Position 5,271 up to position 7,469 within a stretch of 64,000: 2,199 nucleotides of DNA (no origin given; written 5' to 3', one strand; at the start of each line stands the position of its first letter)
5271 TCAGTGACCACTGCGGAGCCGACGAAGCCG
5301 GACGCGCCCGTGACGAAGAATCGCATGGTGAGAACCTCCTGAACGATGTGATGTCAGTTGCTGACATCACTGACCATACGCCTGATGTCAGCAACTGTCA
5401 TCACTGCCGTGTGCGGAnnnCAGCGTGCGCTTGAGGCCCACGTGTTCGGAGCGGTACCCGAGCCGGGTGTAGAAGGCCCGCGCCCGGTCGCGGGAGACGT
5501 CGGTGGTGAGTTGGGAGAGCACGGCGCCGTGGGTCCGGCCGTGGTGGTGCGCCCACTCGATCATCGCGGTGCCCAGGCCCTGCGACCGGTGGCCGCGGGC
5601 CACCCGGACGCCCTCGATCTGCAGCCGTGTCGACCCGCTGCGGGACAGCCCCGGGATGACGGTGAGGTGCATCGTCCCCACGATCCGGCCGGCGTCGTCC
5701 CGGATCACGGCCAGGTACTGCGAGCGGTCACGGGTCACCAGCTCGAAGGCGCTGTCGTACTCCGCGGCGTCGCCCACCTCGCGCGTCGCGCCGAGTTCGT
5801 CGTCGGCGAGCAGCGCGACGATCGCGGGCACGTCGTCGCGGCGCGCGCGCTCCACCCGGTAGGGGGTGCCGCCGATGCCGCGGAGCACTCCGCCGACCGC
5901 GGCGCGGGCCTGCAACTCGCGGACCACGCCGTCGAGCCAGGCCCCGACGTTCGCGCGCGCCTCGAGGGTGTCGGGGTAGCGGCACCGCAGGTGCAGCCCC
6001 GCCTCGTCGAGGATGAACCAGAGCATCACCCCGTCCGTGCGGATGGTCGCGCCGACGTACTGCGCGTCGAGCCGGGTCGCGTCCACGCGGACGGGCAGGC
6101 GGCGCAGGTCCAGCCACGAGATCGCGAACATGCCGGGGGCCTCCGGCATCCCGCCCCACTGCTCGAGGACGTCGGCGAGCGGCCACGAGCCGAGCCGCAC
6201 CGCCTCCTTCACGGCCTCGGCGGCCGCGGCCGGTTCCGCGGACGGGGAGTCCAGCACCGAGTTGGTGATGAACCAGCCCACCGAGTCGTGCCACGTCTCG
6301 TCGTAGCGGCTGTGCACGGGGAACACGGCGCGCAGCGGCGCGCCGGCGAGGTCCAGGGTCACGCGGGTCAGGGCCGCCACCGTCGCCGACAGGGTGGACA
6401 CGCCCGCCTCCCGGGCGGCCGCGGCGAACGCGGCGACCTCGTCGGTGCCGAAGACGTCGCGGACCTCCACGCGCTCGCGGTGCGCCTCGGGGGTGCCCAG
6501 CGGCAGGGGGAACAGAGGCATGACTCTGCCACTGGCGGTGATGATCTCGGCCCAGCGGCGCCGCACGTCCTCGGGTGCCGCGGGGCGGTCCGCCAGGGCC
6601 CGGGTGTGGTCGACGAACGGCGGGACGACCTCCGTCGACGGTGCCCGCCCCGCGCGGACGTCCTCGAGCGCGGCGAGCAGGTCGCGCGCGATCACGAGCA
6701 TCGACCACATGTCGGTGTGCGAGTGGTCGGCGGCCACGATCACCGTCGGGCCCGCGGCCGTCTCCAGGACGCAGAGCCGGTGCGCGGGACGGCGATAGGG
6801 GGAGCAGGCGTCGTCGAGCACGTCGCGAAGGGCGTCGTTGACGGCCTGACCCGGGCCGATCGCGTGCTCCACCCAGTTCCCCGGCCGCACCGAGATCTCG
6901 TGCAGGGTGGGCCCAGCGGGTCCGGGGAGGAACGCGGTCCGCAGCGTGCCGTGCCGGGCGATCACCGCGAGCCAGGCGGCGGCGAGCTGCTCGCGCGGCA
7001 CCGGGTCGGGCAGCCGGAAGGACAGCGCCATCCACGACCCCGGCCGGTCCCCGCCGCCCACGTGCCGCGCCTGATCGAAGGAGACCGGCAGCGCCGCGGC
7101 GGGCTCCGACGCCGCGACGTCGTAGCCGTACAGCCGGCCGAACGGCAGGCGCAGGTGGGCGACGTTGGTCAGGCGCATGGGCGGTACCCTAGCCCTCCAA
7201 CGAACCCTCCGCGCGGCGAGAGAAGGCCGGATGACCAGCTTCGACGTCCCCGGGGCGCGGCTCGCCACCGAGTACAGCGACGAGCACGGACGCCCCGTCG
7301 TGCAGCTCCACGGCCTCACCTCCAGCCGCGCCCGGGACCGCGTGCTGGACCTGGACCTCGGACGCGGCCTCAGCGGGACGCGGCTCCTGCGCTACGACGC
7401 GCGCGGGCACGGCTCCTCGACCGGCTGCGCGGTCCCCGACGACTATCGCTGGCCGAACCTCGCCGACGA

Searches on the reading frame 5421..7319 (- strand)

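Call 65: search_protein_families(library=pfam, proteins=[window:5421-7319:-], max_evalue=0.00001)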
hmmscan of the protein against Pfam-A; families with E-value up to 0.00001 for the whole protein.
window:5421-7319:- (633 aa): 4 families
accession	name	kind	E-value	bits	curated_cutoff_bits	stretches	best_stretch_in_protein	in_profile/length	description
PF00583.31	Acetyltransf_1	-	5.4e-15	56.1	20.7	1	514-622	14-116/116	Acetyltransferase (GNAT) family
PF13508.13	Acetyltransf_7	-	3.6e-10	40.5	27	1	536-623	5-83/84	Acetyltransferase (GNAT) domain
PF00668.25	Condensation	-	7.9e-08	31.9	30.6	1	97-372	29-315/456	Condensation domain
PF13673.13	Acetyltransf_10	-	8.8e-06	26.2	23.6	0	532-623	28-108/128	Acetyltransferase (GNAT) domain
